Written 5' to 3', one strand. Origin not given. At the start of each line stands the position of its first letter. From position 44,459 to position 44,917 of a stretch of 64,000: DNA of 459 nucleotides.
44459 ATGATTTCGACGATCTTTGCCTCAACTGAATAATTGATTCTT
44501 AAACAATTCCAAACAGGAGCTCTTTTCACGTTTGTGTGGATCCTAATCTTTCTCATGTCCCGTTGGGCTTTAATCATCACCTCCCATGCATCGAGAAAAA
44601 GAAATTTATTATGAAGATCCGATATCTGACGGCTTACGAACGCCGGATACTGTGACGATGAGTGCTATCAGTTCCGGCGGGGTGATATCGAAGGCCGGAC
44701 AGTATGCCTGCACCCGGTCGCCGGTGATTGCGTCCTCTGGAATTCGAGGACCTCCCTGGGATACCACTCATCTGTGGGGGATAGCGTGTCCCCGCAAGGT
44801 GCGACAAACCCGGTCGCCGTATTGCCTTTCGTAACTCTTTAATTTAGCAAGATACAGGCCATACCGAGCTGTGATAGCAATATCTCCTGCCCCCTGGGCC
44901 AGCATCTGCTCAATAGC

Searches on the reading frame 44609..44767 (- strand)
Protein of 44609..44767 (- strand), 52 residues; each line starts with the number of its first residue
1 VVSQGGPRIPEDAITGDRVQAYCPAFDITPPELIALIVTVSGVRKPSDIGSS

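Call 67: search_protein_families(library=pfam, proteins=[window:44609-44767:-], max_evalue=0.01)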
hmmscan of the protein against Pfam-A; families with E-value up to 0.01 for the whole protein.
window:44609-44767:- (52 aa): 1 family
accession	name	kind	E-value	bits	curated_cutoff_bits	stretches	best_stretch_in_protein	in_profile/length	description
PF01008.23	IF-2B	-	3.9e-06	26.7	22.4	1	12-46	246-280/280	Initiation factor 2 subunit family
